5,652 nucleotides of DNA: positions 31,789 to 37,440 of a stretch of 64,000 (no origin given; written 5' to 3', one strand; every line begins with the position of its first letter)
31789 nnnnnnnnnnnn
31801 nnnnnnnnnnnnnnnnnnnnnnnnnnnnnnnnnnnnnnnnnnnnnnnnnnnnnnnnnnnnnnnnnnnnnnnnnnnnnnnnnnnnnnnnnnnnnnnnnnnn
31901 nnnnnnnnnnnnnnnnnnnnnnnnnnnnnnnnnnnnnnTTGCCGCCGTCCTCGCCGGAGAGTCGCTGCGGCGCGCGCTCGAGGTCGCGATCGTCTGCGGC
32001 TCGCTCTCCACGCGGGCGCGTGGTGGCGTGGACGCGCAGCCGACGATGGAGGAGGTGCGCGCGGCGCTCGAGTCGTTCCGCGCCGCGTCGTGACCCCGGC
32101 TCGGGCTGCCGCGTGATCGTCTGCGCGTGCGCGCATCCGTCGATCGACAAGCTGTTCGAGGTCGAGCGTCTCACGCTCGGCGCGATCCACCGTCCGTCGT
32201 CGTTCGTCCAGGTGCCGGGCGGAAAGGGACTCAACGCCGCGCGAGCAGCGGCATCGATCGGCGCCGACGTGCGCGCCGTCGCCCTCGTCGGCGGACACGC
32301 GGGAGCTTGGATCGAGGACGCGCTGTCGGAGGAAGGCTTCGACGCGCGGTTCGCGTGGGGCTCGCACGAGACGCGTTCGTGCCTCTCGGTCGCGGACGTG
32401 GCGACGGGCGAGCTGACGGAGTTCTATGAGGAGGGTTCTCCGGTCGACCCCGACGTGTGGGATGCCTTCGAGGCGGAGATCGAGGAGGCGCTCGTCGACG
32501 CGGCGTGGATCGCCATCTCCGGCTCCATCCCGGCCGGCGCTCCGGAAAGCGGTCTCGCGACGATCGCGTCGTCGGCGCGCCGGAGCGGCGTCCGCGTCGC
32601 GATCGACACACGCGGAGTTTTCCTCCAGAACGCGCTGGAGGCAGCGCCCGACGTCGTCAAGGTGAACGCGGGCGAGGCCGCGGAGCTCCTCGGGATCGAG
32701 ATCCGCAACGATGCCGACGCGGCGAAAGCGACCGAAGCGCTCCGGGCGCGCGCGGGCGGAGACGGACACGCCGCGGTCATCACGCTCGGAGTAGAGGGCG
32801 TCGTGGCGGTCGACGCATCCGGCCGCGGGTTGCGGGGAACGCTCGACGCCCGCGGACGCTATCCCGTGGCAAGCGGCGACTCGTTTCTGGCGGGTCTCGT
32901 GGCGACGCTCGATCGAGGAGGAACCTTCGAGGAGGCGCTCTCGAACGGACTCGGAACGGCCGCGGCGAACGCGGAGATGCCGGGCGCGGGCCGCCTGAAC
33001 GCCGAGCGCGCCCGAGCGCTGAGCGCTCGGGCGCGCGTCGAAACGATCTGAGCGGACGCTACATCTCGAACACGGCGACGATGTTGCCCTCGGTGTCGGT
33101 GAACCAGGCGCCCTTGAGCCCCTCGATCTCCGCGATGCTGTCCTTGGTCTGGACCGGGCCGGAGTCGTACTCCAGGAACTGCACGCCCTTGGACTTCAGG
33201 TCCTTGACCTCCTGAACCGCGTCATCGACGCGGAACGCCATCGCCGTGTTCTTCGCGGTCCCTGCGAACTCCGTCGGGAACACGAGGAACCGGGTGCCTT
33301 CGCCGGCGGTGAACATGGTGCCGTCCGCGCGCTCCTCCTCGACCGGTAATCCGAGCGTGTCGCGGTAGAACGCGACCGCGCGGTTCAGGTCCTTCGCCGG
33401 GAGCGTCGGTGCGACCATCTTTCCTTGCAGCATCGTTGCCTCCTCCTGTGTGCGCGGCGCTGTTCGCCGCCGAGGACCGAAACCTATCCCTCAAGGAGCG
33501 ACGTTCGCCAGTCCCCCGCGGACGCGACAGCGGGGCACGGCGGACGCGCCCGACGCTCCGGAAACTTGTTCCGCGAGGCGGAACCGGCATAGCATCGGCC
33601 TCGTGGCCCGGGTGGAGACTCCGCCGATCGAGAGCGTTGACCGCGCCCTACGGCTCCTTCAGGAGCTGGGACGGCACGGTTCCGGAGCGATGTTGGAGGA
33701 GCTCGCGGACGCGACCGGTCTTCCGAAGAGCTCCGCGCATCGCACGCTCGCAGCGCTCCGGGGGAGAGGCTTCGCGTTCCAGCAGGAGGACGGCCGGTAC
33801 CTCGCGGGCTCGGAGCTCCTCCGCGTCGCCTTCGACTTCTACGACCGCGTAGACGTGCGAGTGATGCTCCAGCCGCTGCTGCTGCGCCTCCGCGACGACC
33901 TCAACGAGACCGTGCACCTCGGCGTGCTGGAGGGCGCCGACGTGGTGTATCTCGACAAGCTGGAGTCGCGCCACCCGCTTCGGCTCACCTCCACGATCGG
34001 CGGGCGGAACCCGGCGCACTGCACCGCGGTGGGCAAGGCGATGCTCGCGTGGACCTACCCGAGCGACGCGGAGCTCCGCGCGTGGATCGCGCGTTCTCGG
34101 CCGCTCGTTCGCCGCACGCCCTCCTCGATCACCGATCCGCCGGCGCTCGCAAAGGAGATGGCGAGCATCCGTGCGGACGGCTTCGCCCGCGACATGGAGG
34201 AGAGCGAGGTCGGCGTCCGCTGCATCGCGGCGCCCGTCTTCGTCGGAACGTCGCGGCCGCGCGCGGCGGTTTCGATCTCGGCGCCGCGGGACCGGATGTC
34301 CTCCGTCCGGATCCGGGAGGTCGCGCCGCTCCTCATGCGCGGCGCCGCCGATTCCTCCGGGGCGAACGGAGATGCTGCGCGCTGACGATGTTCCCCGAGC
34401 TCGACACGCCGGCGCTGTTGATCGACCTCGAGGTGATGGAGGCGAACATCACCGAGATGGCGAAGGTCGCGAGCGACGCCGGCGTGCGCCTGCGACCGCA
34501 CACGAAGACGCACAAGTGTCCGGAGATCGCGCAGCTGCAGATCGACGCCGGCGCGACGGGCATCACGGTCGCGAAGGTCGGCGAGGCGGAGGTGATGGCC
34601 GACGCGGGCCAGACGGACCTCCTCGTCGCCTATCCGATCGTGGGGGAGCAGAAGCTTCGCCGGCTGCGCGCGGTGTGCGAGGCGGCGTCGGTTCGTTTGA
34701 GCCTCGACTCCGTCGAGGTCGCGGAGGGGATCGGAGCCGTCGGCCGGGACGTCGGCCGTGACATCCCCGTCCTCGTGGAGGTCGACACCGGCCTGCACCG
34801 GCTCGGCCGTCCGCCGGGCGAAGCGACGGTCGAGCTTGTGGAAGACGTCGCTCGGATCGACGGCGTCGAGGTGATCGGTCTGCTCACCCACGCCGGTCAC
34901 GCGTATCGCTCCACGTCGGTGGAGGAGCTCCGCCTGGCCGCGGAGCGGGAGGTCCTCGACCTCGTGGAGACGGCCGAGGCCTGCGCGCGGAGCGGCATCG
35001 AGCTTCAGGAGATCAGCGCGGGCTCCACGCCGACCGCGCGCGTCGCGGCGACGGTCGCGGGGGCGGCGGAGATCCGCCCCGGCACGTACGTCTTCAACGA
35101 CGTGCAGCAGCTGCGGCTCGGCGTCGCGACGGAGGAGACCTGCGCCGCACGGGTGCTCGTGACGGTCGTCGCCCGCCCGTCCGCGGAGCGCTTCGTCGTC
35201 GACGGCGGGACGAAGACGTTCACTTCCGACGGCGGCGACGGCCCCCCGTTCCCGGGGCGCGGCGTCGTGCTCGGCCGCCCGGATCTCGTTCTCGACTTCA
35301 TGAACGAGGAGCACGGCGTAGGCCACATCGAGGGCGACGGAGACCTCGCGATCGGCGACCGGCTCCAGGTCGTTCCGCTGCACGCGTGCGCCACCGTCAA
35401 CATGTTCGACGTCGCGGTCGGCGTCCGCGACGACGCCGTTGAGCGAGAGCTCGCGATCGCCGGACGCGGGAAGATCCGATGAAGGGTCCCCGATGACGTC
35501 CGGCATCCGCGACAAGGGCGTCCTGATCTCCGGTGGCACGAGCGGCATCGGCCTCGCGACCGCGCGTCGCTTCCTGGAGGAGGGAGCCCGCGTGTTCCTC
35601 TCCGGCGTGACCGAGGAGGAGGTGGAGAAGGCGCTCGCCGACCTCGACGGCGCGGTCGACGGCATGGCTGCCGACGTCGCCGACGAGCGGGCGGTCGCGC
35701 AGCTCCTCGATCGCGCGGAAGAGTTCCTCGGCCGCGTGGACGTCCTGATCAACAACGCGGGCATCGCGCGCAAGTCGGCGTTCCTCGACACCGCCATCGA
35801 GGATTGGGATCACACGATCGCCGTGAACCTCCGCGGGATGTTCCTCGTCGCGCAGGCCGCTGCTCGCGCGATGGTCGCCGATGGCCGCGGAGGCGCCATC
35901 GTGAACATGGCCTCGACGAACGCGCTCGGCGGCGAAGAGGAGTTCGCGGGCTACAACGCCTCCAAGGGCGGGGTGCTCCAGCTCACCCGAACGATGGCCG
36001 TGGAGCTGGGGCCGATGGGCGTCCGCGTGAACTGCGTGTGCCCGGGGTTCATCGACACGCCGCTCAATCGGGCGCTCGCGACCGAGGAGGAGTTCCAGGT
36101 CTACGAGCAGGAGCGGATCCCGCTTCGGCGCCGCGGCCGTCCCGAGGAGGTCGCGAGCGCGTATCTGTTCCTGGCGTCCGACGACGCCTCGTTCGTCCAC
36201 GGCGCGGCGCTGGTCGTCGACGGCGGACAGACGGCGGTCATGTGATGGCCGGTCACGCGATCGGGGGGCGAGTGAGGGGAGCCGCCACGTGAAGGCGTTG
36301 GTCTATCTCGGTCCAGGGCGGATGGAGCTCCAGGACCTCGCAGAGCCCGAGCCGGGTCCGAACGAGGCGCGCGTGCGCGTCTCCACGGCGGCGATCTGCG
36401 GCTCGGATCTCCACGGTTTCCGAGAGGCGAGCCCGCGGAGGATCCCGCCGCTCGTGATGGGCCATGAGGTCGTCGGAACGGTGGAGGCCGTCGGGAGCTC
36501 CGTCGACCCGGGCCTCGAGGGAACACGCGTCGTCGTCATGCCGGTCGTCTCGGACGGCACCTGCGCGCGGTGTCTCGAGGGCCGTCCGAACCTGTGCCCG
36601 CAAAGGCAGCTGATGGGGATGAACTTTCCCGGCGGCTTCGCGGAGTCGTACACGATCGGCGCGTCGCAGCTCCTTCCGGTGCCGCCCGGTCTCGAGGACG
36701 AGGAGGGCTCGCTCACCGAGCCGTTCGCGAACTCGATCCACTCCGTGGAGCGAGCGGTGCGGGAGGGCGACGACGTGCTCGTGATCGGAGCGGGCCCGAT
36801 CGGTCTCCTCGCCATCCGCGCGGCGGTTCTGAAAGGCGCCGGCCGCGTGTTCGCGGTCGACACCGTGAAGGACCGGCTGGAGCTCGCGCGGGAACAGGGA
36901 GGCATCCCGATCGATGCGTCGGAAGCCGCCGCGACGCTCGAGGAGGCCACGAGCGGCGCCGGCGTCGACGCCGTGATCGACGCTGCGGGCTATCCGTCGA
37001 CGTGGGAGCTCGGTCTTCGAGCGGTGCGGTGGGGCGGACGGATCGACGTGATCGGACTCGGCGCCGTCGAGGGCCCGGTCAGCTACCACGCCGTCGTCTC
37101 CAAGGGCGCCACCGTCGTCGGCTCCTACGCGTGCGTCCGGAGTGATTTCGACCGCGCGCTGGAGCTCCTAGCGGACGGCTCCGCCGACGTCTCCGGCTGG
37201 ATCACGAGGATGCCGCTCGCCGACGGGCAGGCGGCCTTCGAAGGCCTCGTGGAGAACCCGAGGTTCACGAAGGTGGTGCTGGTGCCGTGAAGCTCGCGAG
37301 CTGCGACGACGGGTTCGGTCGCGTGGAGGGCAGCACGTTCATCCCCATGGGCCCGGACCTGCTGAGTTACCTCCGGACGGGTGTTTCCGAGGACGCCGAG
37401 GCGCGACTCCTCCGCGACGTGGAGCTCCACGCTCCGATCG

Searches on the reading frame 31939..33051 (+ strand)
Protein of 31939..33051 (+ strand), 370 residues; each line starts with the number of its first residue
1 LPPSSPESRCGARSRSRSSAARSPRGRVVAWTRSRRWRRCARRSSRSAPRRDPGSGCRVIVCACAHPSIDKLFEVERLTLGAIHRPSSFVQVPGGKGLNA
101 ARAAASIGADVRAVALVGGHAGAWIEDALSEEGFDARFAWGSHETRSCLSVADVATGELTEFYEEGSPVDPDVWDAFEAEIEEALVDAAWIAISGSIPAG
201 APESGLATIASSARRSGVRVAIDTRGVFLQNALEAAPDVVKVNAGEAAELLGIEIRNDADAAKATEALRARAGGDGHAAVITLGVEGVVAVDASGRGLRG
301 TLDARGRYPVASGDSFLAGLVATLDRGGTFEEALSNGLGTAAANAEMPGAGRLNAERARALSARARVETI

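Call 56: search_protein_families(library=pfam, proteins=[window:31939-33051:+])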
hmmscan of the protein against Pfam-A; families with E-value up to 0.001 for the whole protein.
window:31939-33051:+ (370 aa): 1 family
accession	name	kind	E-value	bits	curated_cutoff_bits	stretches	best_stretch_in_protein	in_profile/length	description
PF00294.29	PfkB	-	2.6e-37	129.2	25.8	1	74-352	13-297/302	pfkB family carbohydrate kinase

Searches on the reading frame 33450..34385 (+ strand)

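Call 56: search_protein_families(library=pfam, proteins=[window:33450-34385:+])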
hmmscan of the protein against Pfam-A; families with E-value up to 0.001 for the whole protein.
window:33450-34385:+ (311 aa): 5 families
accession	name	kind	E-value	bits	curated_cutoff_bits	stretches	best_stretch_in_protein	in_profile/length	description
PF01614.24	IclR_C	-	1.9e-44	151.7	24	1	132-300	5-170/174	Bacterial transcriptional regulator IclR C-terminal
PF09339.16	HTH_IclR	-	2.4e-13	50.1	22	1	62-111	1-50/52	IclR helix-turn-helix domain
PF12802.13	MarR_2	-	9.2e-06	26.2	27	1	66-115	7-59/61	MarR family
PF12840.13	HTH_20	-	2.5e-05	24.6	27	1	67-108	7-47/51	Helix-turn-helix domain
PF25213.1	HVO_A0261_N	-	0.0005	20.3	35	0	67-117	14-61/86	HVO_A0261 N-terminal domain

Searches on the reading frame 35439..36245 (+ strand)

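Call 39: search_protein_families(library=pfam, proteins=[window:35439-36245:+])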
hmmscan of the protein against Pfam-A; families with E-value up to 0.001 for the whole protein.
window:35439-36245:+ (268 aa): 5 families
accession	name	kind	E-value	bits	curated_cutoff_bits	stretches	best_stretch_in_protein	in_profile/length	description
PF13561.12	adh_short_C2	-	9e-72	241.9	27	1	35-265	6-236/236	Enoyl-(Acyl carrier protein) reductase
PF00106.31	adh_short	-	1.7e-57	194.5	26.6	1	27-216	2-193/195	short chain dehydrogenase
PF08659.16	KR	-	9.8e-13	48.8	22.6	1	28-174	3-151/180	KR domain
PF23441.1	SDR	-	3.5e-09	36.9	27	1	26-263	8-254/258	SDR-like rossmann domain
PF01370.27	Epimerase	-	0.00015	21.7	20.9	1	28-164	1-120/240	NAD dependent epimerase/dehydratase family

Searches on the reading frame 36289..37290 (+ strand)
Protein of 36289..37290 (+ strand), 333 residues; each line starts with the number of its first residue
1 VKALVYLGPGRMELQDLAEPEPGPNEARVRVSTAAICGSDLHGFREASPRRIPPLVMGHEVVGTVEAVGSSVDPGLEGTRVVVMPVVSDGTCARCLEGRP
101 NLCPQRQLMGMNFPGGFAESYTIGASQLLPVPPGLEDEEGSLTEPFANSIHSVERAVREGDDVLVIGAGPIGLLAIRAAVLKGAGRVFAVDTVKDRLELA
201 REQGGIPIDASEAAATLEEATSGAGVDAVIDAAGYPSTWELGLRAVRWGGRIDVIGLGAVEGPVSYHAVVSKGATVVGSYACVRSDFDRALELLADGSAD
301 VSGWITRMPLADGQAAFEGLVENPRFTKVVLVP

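Call 39: search_protein_families(library=pfam, proteins=[window:36289-37290:+])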
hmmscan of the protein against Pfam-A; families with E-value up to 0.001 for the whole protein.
window:36289-37290:+ (333 aa): 4 families
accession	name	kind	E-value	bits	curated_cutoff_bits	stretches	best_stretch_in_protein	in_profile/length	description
PF08240.17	ADH_N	-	5.7e-26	91.2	23.5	1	23-132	1-103/104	Alcohol dehydrogenase GroES-like domain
PF00107.32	ADH_zinc_N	-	1.8e-22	80.1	31.8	1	170-295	1-128/129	Zinc-binding dehydrogenase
PF16912.11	Glu_dehyd_C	-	7.5e-09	35.8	34.9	1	153-318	24-199/211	Glucose dehydrogenase C-terminus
PF13602.12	ADH_zinc_N_2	-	6.2e-05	24.4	27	1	213-331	12-134/134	Zinc-binding dehydrogenase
